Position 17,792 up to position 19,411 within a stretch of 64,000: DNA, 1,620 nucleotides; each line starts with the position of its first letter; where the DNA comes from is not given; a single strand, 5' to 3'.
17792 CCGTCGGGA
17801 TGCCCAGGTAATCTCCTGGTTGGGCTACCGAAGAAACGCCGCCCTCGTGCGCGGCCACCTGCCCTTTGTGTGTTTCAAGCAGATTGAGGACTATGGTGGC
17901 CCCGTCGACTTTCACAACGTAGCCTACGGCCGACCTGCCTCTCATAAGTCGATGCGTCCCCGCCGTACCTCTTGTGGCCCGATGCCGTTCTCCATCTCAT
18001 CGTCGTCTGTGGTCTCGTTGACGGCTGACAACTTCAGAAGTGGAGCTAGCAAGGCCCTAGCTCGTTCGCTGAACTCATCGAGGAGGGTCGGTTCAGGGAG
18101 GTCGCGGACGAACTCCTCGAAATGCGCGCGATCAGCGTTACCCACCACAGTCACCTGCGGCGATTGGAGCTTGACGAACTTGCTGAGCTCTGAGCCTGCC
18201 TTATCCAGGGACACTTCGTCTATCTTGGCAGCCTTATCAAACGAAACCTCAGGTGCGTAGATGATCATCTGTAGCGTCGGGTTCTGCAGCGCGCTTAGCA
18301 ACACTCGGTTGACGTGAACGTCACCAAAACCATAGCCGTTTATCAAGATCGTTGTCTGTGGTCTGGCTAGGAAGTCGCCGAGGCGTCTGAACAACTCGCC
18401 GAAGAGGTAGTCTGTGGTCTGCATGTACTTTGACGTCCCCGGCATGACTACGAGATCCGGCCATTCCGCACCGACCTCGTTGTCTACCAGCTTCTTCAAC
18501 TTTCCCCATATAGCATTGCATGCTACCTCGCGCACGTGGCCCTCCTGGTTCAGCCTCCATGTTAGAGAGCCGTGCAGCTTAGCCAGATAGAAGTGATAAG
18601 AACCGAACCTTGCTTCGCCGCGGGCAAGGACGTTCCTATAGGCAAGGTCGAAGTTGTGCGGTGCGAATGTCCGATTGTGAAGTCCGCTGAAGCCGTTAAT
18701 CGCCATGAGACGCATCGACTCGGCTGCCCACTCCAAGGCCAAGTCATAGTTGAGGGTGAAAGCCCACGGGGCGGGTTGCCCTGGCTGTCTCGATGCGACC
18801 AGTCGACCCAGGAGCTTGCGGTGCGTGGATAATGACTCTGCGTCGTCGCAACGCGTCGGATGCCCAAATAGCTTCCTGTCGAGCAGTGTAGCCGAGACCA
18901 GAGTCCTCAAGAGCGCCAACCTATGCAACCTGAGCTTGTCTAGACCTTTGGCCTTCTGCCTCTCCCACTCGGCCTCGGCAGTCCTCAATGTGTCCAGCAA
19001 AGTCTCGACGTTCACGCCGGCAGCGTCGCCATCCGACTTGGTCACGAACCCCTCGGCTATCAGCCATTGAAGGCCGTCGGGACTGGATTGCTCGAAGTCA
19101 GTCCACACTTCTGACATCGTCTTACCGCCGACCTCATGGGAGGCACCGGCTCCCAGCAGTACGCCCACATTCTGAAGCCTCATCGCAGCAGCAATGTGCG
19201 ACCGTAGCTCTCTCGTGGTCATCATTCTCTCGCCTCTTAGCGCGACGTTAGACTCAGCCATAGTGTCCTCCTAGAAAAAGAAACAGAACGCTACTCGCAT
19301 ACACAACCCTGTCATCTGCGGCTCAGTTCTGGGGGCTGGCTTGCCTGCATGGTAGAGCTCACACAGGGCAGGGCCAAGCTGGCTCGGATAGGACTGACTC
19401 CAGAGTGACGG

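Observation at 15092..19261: SIR2-HerA defence pair expanded into a tightly coupled four-gene operon with a GIY-YIG nuclease and an unknown 208-aa protein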

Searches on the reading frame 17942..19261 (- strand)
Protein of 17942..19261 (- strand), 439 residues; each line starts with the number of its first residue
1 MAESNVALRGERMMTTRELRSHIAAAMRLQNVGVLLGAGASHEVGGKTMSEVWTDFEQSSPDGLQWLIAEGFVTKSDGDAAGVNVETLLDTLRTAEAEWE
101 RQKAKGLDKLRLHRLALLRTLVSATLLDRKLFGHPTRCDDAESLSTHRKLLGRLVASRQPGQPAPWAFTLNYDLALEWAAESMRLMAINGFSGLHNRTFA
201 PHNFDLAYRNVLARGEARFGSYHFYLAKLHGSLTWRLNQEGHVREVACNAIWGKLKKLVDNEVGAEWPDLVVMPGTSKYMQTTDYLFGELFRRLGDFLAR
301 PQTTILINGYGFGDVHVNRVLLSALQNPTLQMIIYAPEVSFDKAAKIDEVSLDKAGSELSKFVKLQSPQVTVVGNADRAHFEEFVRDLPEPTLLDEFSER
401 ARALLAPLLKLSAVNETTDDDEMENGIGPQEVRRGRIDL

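Call 3: search_protein_families(library=pfam, proteins=[window:17942-19261:-], max_evalue=0.01)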
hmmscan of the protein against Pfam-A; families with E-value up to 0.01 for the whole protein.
window:17942-19261:- (439 aa): 1 family
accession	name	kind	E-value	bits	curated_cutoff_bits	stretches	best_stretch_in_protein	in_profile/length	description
PF13289.12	SIR2_2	-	3.5e-06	27.6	24.5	1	167-338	3-122/141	SIR2-like domain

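Call 4: search_protein_families(library=padloc, proteins=[window:17942-19261:-], max_evalue=0.01)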
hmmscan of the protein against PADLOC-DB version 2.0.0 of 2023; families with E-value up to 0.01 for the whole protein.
window:17942-19261:- (439 aa): 27 families (the best 25 are shown)
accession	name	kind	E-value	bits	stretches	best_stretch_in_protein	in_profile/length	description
PDLC02186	SIR2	-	6.7e-157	520.8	1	5-408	3-402/412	-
PDLC04076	SIR2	-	4.4e-152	505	1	5-406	3-395/406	-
PDLC04084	SIR2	-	2.2e-45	153.6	1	15-350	26-356/414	-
PDLC04085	SIR2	-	7.8e-35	118.6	2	98-398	137-439/463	-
PDLC04079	SIR2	-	8.1e-35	118.2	1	14-413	34-418/430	-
PDLC04090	SIR2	-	1.5e-29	101.5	1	14-349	27-363/426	-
PDLC04093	SIR2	-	7.8e-27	92.2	1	15-335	10-302/395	-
PDLC04075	SIR2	-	2.8e-25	86.9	1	21-390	42-392/414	-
PDLC04081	SIR2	-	6.4e-24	82.8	1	25-323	12-283/345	-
PDLC04094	SIR2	-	1.7e-20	71.6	1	30-329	22-288/399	-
PDLC04087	SIR2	-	2.7e-20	70.5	1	169-341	137-290/343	-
PDLC02408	Aga_SIR2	-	1.9e-16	58.1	1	168-347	152-298/343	Class II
PDLC02414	Aga_SIR2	-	6.9e-16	56.4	1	167-351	121-273/313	-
PDLC04083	SIR2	-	6e-15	53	1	169-349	138-315/371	-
PDLC04088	SIR2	-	1.3e-14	52.2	1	167-334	176-323/390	-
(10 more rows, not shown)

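Call 7: search_protein_families(library=ncbifam, proteins=[window:17942-19261:-], max_evalue=1)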
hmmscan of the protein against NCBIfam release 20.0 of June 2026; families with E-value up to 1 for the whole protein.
window:17942-19261:- (439 aa): 1 family
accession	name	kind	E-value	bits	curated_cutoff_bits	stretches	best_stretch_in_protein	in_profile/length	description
NF042942.1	SIR2_antiphage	equivalog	2.7e-151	504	500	1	9-398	1-384/392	SIR2 family anti-phage-associated protein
